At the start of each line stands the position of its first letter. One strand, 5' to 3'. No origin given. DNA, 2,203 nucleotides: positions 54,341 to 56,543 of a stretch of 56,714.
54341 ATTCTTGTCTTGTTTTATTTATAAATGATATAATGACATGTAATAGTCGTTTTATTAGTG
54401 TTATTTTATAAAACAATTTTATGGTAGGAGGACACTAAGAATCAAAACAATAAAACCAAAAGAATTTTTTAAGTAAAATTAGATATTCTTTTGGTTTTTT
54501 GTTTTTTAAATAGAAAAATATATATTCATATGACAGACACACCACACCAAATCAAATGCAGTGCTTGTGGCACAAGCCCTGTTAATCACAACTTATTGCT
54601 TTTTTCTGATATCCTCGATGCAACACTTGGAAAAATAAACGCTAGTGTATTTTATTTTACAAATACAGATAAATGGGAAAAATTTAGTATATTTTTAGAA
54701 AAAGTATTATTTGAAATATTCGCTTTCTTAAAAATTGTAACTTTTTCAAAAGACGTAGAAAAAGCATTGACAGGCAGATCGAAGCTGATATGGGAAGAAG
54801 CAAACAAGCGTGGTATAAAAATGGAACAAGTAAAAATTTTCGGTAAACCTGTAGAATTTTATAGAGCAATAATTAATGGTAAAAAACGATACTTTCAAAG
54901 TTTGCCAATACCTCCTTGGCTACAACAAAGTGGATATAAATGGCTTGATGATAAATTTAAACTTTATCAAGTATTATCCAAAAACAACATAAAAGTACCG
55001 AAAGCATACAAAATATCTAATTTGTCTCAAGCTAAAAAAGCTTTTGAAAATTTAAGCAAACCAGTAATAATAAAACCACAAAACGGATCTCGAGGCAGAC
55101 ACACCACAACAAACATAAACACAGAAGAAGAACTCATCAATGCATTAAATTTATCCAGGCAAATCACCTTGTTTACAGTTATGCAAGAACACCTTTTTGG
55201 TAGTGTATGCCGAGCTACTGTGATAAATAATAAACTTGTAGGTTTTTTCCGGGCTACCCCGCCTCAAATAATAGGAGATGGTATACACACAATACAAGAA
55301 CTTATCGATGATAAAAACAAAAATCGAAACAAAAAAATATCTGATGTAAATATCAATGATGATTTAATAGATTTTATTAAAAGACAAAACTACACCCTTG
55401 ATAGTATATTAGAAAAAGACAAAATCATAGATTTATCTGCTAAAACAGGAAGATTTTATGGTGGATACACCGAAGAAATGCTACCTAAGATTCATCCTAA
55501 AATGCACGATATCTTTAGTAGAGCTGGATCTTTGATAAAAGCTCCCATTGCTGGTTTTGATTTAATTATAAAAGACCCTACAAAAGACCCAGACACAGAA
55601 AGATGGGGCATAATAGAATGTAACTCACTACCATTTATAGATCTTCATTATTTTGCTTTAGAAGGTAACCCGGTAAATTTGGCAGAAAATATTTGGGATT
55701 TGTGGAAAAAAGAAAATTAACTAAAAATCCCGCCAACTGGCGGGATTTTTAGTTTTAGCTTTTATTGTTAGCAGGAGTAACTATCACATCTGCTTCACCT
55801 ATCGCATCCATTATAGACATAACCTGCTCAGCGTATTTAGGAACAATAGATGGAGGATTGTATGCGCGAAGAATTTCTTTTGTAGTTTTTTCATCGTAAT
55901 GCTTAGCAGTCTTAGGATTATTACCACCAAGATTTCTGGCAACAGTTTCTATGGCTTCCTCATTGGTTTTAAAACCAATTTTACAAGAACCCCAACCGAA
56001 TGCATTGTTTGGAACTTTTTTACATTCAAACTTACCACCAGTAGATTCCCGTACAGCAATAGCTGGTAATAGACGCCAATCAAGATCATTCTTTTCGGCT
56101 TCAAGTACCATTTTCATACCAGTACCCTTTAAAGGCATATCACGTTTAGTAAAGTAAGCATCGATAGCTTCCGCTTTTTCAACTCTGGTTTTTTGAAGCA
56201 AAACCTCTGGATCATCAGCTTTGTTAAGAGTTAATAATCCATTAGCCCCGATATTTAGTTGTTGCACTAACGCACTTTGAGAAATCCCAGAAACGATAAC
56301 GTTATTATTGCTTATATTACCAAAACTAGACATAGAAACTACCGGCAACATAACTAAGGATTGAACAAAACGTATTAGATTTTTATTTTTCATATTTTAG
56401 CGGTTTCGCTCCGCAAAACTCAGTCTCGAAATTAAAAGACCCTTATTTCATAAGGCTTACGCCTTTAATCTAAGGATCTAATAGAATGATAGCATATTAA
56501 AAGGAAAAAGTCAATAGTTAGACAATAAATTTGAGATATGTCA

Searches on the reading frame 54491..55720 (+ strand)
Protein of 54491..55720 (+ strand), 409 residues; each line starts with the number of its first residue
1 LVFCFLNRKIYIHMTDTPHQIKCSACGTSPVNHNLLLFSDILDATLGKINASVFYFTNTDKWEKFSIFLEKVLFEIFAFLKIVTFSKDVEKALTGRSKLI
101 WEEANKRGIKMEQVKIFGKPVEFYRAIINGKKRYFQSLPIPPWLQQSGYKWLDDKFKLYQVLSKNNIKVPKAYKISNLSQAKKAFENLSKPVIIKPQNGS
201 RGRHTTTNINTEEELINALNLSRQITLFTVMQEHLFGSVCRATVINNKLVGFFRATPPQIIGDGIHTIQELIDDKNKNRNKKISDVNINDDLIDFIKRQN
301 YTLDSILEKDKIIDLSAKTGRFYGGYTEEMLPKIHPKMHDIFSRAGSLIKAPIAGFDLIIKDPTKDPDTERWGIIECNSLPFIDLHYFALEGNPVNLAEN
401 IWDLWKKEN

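Call 74: search_protein_families(library=pfam, proteins=[window:54491-55720:+], max_evalue=0.001)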
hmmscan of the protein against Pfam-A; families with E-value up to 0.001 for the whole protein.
window:54491-55720:+ (409 aa): 3 families
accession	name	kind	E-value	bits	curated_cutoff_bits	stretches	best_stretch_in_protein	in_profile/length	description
PF02655.19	ATP-grasp_3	-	1e-08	35.8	23.2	1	153-261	2-95/160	ATP-grasp domain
PF08443.16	RimK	-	2.6e-07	30.9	21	1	153-254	2-104/188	RimK-like ATP-grasp domain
PF14397.11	ATPgrasp_ST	-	1e-05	25.4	31.4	1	145-208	12-79/278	Sugar-transfer associated ATP-grasp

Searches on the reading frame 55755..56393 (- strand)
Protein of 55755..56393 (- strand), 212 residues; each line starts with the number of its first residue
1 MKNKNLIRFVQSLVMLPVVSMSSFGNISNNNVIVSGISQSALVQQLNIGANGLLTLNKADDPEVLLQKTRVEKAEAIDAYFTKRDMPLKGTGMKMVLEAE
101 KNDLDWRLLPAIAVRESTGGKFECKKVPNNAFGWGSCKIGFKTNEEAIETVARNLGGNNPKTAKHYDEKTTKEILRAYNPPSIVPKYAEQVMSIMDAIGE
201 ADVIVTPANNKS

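Call 74: search_protein_families(library=pfam, proteins=[window:55755-56393:-], max_evalue=0.001)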
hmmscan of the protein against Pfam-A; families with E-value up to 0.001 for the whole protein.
window:55755-56393:- (212 aa): 1 family
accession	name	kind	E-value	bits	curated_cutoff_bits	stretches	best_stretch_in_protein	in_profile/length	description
PF01832.25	Glucosaminidase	-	0.00044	21.4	30.2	1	98-198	7-121/123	Mannosyl-glycoprotein endo-beta-N-acetylglucosaminidase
